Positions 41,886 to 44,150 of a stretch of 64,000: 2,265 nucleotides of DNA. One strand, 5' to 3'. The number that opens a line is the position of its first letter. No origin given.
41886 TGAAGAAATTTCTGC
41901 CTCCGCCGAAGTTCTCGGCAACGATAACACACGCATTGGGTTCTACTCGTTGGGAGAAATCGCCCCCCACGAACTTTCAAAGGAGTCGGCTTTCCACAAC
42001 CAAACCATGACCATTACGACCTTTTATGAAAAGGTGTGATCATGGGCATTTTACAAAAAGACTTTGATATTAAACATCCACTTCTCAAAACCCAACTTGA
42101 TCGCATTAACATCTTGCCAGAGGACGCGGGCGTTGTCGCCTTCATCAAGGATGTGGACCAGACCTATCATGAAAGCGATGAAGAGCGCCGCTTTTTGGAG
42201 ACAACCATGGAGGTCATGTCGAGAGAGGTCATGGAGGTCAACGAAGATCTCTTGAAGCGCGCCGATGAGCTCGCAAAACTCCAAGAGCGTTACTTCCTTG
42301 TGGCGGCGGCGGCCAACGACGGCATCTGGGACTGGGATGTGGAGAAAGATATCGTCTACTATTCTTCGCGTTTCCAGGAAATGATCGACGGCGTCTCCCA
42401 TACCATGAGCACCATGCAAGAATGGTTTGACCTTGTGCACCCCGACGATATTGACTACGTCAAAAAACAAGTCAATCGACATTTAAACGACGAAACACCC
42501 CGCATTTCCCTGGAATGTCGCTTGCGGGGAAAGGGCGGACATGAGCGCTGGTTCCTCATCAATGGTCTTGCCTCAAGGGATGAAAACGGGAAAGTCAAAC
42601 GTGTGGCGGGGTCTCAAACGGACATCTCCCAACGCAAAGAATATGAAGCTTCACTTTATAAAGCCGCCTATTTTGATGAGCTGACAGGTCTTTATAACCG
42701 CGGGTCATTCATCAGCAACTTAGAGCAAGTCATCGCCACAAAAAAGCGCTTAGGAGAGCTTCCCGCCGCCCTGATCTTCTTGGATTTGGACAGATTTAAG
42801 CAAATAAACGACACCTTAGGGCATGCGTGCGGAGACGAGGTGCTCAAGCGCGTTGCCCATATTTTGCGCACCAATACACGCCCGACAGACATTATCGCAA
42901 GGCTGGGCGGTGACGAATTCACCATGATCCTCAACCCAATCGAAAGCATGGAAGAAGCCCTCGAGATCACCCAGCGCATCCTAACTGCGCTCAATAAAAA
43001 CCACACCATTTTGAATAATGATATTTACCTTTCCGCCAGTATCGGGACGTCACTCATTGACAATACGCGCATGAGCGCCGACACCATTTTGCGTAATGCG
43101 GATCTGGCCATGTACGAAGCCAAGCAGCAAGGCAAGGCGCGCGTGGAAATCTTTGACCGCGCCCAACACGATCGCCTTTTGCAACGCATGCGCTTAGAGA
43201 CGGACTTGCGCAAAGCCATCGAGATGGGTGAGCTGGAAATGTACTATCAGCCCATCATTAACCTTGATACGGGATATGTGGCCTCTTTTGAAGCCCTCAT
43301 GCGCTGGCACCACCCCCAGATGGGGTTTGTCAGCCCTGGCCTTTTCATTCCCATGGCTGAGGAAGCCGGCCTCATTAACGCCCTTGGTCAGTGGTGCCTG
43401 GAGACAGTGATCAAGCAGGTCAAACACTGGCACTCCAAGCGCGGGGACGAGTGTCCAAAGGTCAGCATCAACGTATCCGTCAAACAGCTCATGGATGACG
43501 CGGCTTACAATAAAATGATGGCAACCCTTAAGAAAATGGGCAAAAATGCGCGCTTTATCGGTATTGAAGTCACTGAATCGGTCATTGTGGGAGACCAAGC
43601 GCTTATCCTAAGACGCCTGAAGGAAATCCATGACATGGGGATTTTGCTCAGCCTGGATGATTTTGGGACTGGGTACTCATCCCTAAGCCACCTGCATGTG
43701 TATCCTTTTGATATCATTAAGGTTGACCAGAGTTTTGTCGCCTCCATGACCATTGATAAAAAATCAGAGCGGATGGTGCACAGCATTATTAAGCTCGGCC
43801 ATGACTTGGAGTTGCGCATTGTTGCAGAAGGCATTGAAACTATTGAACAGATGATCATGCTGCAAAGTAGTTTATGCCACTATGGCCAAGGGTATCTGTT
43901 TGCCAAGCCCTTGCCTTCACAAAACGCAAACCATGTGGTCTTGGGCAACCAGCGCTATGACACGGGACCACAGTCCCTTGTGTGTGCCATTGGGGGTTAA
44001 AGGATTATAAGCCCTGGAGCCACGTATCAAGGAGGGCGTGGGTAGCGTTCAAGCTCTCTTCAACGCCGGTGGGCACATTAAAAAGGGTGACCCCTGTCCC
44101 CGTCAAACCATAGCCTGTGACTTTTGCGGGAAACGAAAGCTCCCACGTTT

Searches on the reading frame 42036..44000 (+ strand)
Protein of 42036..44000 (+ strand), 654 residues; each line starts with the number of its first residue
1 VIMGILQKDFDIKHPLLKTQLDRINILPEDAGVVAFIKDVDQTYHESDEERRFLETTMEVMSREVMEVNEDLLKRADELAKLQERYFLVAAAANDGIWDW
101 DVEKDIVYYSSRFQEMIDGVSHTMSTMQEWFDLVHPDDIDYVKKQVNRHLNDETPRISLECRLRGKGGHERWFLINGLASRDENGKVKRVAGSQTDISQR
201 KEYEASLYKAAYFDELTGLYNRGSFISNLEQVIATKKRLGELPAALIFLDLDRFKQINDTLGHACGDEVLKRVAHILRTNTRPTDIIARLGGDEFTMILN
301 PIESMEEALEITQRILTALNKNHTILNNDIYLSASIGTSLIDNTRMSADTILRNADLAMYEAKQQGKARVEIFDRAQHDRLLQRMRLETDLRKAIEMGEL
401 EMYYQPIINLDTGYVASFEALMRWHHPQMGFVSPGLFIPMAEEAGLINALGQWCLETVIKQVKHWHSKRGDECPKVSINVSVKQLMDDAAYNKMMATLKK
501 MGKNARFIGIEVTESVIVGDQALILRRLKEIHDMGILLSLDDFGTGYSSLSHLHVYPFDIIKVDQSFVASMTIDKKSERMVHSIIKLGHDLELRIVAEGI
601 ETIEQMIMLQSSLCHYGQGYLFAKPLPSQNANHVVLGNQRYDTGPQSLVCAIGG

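Call 55: search_protein_families(library=pfam, proteins=[window:42036-44000:+], max_evalue=0.001)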
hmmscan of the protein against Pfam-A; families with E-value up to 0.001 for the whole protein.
window:42036-44000:+ (654 aa): 5 families
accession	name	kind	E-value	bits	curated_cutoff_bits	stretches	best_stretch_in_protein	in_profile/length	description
PF00563.25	EAL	-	3.7e-69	233.1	31.3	1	390-625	3-236/236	EAL domain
PF00990.26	GGDEF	-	9.6e-47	159.2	23.8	1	211-368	1-160/161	Diguanylate cyclase, GGDEF domain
PF08447.18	PAS_3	-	6.6e-16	58.8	25.6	1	106-192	1-87/89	PAS fold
PF08448.16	PAS_4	-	9.4e-08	32.7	23.1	1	100-202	11-110/110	PAS fold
PF00989.32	PAS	-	1.8e-07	31.6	22.6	1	86-197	3-113/113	PAS fold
